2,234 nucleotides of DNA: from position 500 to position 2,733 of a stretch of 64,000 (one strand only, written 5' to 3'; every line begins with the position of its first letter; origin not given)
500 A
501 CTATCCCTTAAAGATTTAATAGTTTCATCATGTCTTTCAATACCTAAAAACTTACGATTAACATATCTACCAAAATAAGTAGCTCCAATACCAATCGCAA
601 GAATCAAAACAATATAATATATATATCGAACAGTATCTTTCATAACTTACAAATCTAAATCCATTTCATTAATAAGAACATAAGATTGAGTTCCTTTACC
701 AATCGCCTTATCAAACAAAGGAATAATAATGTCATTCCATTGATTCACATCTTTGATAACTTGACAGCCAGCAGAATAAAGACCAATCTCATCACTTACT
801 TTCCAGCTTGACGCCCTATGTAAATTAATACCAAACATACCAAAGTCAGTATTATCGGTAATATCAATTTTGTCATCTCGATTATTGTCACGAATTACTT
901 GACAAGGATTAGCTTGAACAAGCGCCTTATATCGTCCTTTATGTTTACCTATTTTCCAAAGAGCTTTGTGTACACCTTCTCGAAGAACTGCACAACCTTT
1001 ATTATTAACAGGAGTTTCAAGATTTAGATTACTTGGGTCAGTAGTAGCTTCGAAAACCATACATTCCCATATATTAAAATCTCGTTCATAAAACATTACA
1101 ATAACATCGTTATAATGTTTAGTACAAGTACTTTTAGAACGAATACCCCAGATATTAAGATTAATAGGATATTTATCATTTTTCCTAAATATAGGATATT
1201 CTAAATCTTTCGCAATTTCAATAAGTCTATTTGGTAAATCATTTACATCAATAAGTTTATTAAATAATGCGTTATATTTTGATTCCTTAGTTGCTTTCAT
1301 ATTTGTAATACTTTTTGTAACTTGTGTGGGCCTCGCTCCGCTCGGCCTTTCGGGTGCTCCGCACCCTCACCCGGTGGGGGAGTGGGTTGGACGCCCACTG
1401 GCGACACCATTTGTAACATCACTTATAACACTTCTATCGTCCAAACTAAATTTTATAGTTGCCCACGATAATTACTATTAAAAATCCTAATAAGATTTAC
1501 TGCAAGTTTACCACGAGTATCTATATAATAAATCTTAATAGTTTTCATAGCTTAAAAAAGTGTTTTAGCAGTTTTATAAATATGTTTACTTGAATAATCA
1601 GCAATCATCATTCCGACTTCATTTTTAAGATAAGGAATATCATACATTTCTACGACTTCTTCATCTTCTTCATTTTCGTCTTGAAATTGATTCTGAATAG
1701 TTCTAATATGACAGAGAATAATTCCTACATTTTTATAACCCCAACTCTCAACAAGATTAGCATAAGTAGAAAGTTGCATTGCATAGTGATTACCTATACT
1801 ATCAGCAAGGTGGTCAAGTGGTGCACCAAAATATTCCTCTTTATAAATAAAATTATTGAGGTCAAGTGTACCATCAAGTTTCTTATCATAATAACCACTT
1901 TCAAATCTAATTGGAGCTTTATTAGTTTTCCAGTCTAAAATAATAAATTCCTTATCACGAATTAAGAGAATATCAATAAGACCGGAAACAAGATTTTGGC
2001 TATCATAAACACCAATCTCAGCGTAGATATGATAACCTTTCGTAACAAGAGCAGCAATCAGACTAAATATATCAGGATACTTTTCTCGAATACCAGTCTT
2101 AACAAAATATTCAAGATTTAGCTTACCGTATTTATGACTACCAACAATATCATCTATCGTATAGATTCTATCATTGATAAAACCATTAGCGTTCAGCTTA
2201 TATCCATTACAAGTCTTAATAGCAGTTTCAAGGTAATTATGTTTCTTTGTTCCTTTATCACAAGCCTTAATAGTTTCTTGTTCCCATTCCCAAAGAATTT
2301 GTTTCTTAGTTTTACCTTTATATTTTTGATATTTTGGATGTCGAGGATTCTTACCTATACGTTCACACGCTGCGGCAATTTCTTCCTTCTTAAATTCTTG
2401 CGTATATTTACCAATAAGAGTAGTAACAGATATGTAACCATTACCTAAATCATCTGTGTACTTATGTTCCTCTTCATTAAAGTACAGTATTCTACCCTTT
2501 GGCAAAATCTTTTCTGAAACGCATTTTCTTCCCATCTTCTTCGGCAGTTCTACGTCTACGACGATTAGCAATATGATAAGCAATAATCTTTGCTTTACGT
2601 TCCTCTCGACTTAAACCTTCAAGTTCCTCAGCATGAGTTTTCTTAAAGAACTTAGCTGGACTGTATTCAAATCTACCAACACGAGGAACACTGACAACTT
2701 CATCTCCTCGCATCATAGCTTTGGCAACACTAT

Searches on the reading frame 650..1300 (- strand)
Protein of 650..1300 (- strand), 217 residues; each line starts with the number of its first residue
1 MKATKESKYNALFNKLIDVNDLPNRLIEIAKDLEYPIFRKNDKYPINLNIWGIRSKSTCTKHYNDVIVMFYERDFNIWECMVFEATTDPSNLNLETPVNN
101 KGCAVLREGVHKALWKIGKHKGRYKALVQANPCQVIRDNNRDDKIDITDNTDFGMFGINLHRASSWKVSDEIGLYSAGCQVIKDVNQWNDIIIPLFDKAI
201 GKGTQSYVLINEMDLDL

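Call 66: search_protein_families(library=phrogs, proteins=[window:650-1300:-], max_evalue=0.001)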
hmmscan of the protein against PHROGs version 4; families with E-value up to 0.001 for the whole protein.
window:650-1300:- (217 aa): 2 families
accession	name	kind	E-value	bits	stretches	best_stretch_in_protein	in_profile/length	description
phrog_3000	-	unknown function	6.1e-34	118.5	1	52-192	42-177/209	-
phrog_33083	-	lysis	3.7e-18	66.4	1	58-191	292-428/456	endolysin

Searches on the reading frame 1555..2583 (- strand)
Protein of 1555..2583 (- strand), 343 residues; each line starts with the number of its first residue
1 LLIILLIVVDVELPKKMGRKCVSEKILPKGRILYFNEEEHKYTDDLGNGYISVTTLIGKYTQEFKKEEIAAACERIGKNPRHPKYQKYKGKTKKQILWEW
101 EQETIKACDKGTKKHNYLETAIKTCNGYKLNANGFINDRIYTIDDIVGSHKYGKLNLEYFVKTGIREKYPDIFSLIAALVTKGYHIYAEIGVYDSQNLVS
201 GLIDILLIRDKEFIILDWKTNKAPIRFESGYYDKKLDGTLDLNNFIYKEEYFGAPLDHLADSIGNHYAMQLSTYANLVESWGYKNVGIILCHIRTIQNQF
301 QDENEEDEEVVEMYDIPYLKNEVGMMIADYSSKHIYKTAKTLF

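Call 66: search_protein_families(library=phrogs, proteins=[window:1555-2583:-], max_evalue=0.001)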
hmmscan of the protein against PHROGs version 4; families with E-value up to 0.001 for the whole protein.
window:1555-2583:- (343 aa): 1 family
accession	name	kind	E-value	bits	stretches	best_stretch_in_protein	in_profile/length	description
phrog_298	-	DNA, RNA and nucleotide metabolism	4.3e-21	76.5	1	20-308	36-243/293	exonuclease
